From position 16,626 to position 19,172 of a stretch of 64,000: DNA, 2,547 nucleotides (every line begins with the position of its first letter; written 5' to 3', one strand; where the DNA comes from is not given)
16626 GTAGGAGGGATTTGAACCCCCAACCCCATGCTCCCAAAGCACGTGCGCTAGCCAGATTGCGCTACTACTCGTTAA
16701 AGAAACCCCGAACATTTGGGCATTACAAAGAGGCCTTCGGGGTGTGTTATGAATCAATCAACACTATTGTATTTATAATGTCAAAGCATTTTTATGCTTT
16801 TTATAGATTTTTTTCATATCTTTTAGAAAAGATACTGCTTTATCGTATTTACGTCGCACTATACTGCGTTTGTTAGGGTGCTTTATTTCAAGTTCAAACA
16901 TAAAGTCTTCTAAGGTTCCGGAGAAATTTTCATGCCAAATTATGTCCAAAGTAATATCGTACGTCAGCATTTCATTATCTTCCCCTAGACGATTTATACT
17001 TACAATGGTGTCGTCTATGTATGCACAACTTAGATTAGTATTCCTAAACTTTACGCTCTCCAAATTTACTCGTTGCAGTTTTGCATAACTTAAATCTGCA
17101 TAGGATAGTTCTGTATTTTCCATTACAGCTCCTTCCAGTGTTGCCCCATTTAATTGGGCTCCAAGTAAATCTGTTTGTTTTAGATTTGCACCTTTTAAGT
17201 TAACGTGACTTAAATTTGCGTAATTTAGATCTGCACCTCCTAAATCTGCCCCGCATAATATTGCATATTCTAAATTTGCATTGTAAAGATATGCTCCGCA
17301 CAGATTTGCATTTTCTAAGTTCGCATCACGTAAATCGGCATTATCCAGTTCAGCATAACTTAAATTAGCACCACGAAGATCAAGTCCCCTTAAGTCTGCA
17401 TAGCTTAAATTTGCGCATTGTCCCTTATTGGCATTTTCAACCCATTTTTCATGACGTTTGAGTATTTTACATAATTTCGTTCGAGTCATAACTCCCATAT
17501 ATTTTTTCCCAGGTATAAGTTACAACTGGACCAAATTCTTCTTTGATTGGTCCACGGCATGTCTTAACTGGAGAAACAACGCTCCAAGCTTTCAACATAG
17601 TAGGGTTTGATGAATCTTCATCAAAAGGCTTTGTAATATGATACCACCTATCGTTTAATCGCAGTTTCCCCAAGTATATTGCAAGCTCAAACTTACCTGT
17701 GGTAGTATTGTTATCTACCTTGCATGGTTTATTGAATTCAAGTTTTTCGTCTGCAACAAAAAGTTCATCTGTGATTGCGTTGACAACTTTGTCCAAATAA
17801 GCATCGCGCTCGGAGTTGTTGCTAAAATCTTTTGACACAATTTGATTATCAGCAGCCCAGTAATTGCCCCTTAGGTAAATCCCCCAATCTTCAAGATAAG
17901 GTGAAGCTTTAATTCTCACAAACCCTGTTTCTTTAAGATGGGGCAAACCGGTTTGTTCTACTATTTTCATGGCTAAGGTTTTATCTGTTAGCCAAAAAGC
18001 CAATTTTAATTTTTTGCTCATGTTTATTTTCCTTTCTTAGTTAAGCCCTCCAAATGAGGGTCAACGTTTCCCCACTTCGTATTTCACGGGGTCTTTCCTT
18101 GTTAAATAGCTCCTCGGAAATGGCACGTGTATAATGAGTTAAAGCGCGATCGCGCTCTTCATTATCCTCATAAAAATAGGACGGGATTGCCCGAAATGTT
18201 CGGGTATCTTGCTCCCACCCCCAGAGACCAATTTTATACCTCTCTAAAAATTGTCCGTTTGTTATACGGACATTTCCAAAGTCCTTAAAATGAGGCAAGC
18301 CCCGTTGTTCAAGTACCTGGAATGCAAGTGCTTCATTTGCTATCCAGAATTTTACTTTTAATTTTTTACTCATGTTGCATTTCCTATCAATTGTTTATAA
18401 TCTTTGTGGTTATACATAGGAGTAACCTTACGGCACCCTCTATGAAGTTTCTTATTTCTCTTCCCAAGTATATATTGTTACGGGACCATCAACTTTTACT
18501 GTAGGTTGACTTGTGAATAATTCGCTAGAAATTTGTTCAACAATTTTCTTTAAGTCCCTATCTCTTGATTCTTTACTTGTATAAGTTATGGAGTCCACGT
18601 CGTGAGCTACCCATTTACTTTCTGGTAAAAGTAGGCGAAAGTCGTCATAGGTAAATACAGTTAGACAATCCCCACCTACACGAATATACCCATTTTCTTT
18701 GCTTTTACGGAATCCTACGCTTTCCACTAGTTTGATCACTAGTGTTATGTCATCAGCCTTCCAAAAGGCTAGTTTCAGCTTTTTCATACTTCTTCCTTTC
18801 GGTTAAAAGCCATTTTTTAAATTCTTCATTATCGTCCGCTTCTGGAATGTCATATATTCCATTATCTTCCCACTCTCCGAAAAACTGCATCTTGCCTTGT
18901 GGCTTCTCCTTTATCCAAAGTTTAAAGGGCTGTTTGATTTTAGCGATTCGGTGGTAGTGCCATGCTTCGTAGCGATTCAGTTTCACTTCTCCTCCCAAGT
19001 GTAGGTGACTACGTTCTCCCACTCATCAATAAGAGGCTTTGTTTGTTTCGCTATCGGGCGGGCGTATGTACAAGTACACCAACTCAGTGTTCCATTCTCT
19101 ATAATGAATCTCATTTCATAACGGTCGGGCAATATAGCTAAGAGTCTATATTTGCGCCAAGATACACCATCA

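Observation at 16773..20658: Tandem array of six paralogous genes of unknown function, chained by Shine-Dalgarno sites encoded in their own conserved C-termini and ending in a pentapeptide-repeat protein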

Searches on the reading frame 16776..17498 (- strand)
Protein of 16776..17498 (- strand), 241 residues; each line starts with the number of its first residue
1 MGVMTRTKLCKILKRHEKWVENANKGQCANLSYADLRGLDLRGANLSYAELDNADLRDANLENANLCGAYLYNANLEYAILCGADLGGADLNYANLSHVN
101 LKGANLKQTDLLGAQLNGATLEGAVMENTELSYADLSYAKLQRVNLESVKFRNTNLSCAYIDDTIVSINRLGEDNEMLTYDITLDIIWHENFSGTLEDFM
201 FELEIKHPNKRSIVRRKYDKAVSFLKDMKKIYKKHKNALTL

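Call 8: search_protein_families(library=pfam, proteins=[window:16776-17498:-], max_evalue=1)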
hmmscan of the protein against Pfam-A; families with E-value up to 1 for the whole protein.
window:16776-17498:- (241 aa): 5 families
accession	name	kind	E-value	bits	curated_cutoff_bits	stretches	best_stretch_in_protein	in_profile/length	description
PF00805.28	Pentapeptide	-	1.7e-37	127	20.2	4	49-88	1-40/40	Pentapeptide repeats (8 copies)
PF13599.13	Pentapeptide_4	-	6.9e-19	68.1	38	3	55-123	2-70/78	Pentapeptide repeat region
PF13576.12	Pentapeptide_3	-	9.8e-08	32.5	27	2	93-134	3-47/48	Pentapeptide repeats (9 copies)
PF03077.19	VacA2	-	0.02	15.2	27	0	87-108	31-52/60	Putative vacuolating cytotoxin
PF25296.1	Decapeptide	-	0.047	14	45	0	89-143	15-69/74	Decapeptide repeat region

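Call 9: search_protein_families(library=phrogs, proteins=[window:16776-17498:-], max_evalue=0.1)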
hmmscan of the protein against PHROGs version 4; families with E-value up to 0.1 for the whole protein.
window:16776-17498:- (241 aa): 10 families
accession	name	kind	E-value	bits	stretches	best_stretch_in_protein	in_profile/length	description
phrog_923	-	unknown function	4.7e-32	111.7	1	3-231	766-987/990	-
phrog_7713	-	unknown function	5.8e-31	107.3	3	2-70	2-66/103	-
phrog_31265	-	unknown function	6.6e-21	76.4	2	28-120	58-150/264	-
phrog_15350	-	unknown function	1.2e-20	74.8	2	29-110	144-225/494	-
phrog_12514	-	unknown function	2e-15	57.9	2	92-175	172-256/287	-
phrog_30240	-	unknown function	7.7e-14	52.3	2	36-111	175-250/438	-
phrog_31567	-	unknown function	4.5e-10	40.7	2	82-115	41-74/151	-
phrog_7653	-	unknown function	3.3e-09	36.6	2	81-160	203-281/782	-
phrog_29553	-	unknown function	0.00031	21.4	0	24-41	15-32/63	-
phrog_9324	-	unknown function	0.091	13.5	0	120-148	12-40/56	-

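Call 40: search_protein_families(library=ncbifam, proteins=[window:16776-17498:-], max_evalue=0.01)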
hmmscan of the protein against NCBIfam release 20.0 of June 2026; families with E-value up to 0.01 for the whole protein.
window:16776-17498:- (241 aa): 17 families
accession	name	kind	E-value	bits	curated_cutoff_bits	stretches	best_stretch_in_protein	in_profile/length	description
NF052603.1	penta_Alr5209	equivalog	5.1e-27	94.2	125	3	56-130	20-94/113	Alr5209 family pentapeptide repeat protein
NF047416.1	penta_HetL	equivalog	6.5e-27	94.4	260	2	30-162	54-189/218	heterocyst differentiation pentapeptide repeat protein HetL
NF011743.0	PRK15196.1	equivalog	3.8e-21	75.4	354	1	28-183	181-340/350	type III secretion system effector PipB2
NF011744.0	PRK15197.1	equivalog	4.6e-19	68.7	274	1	28-128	158-258/291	SPI-2 type III secretion system effector PipB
NF033086.2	penta_rpt_Qnr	equivalog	1.2e-12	48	240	1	27-152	49-179/211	Qnr family pentapeptide repeat protein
NF000071.4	penta_rpt_QnrA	exception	7.8e-12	45.4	450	1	27-151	75-199/218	QnrA family quinolone resistance pentapeptide repeat protein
NF000349.1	mfpA_AE000516.2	equivalog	4.4e-11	42.9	360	2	84-162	92-165/183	pentapeptide repeat protein MfpA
NF000420.1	penta_rpt_QnrB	exception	2.2e-10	40.9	460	1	29-150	54-180/214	QnrB family quinolone resistance pentapeptide repeat protein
NF011904.1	PRK15377.1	subfamily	3.6e-10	38.8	500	1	82-166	17-102/606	type III secretion system effector HECT-type E3 ubiquitin transferase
NF033375.2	penta_rpt_QnrE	exception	7.3e-10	39.2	480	1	23-151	53-181/214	QnrE family quinolone resistance pentapeptide repeat protein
NF000421.1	penta_rpt_QnrVC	exception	1.5e-09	38.1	460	1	24-148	53-181/218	QnrVC family quinolone resistance pentapeptide repeat protein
NF000056.3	penta_rpt_QnrS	exception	4.5e-09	36.3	460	1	27-124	60-157/218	QnrS family quinolone resistance pentapeptide repeat protein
NF012152.0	penta_rpt_QnrC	exception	5.5e-09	36.3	500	1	23-144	51-172/221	QnrC family quinolone resistance pentapeptide repeat protein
NF038182.1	penta_rpt_SmQnr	exception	6.8e-09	35.8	460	1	78-164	109-200/215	SmQnr family pentapeptide repeat protein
NF012151.0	penta_rpt_QnrAS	exception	3.1e-08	33.9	490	1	30-166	58-197/218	QnrAS family quinolone resistance pentapeptide repeat protein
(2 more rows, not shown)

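Call 77: search_protein_families(library=padloc, proteins=[window:16776-17498:-], max_evalue=0.01)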
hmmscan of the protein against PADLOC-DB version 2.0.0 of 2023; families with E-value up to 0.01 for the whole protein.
window:16776-17498:- (241 aa): 0 families

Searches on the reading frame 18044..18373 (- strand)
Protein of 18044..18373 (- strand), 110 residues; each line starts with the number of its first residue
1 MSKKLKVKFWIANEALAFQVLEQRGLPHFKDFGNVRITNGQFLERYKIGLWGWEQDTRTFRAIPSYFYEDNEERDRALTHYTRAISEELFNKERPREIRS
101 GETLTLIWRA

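Call 8: search_protein_families(library=pfam, proteins=[window:18044-18373:-], max_evalue=1)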
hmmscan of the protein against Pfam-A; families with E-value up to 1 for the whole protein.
window:18044-18373:- (110 aa): 1 family
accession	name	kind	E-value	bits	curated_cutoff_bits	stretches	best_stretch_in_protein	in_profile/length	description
PF09059.15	TyeA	-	0.022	15.3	21.1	1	58-87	45-74/81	TyeA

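Call 9: search_protein_families(library=phrogs, proteins=[window:18044-18373:-], max_evalue=0.1)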
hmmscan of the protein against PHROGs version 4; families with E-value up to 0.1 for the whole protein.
window:18044-18373:- (110 aa): 0 families

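Call 77: search_protein_families(library=padloc, proteins=[window:18044-18373:-], max_evalue=0.01)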
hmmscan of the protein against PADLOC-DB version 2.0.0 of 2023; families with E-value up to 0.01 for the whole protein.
window:18044-18373:- (110 aa): 0 families

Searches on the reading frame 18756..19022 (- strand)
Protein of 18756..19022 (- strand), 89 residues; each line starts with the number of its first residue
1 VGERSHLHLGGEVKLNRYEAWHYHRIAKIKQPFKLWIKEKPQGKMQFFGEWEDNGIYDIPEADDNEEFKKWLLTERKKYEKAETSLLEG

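Call 8: search_protein_families(library=pfam, proteins=[window:18756-19022:-], max_evalue=1)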
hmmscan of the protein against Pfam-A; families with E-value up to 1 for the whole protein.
window:18756-19022:- (89 aa): 0 families

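Call 9: search_protein_families(library=phrogs, proteins=[window:18756-19022:-], max_evalue=0.1)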
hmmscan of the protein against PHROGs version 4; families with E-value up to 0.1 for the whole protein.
window:18756-19022:- (89 aa): 1 family
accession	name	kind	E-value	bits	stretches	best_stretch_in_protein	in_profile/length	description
phrog_8192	-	unknown function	0.062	14.5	0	14-41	7-34/52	-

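Call 40: search_protein_families(library=ncbifam, proteins=[window:18756-18986:-], max_evalue=0.01)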
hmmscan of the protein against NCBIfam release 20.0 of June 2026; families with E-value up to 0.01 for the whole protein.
window:18756-18986:- (77 aa): 0 families

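Call 77: search_protein_families(library=padloc, proteins=[window:18756-18986:-], max_evalue=0.01)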
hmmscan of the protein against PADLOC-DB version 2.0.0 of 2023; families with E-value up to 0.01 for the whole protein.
window:18756-18986:- (77 aa): 0 families
